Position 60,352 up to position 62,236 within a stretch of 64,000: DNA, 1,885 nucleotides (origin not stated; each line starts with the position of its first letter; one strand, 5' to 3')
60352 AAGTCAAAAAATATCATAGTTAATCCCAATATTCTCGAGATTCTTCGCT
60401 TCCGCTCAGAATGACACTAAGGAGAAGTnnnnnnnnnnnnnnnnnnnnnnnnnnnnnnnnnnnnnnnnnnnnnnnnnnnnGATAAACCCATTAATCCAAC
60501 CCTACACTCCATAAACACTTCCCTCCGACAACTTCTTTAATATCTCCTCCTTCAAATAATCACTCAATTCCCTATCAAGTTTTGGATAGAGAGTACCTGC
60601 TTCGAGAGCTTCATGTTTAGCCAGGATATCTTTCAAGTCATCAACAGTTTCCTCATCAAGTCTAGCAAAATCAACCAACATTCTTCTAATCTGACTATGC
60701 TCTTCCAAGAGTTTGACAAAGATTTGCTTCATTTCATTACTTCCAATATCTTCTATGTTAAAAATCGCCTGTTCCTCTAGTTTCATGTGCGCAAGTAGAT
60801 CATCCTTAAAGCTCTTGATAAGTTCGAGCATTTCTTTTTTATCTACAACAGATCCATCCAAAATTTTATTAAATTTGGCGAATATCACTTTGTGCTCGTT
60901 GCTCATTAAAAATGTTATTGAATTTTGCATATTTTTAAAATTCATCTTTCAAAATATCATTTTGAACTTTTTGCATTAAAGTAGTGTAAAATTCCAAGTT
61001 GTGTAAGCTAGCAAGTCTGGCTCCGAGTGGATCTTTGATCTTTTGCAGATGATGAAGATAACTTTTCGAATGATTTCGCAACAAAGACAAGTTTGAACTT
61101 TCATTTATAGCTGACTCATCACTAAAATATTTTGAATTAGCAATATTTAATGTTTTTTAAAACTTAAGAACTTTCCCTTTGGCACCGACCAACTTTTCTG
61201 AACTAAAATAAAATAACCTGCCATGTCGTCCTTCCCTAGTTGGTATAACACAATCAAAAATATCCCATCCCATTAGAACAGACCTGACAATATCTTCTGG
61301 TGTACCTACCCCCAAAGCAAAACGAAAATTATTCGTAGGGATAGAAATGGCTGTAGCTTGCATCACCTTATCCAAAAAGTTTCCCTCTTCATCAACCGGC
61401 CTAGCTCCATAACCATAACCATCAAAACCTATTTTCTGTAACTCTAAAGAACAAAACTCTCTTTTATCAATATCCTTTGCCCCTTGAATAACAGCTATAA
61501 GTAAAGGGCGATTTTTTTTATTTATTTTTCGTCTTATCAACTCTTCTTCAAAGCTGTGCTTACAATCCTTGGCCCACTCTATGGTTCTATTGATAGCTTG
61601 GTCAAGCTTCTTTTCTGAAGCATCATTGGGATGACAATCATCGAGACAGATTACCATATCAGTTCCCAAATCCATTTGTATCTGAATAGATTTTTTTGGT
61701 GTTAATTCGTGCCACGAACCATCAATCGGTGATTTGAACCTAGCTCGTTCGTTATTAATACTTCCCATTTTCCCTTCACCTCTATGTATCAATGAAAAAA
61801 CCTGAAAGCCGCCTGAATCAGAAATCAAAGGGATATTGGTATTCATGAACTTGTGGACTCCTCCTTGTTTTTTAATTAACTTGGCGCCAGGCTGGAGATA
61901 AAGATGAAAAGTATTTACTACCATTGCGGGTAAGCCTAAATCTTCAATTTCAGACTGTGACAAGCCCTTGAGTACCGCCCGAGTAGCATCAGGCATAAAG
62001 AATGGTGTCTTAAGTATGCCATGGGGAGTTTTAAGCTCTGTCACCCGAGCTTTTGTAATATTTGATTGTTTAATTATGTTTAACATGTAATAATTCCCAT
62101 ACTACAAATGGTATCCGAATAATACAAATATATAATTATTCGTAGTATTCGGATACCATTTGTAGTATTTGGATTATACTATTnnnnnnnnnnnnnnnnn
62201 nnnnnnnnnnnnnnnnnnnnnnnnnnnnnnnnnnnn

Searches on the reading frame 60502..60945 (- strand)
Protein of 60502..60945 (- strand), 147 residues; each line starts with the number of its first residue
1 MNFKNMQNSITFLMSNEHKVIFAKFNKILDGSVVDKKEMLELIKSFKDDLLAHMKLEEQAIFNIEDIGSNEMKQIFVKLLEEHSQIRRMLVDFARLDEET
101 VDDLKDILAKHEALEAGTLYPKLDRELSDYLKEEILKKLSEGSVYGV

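Call 27: find_encoding_contigs(protein=window:60502-60945:-, flank=10000, max_places=5)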
Protein window:60502-60945:- (147 aa): no gene with exactly this product is on record in the collection.

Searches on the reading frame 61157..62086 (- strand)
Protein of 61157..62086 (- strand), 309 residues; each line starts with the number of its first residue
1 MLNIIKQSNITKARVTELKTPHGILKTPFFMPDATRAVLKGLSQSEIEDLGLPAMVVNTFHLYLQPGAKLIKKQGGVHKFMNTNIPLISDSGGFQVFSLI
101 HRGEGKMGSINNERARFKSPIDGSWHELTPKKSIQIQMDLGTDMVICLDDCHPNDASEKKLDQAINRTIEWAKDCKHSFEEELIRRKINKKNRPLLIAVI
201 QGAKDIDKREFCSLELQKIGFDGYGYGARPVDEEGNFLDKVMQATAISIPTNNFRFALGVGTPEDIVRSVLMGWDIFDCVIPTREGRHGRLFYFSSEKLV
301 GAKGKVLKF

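Call 32: find_encoding_contigs(protein=window:61157-62086:-, flank=10000, max_places=5)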
Protein window:61157-62086:- (309 aa): no gene with exactly this product is on record in the collection.
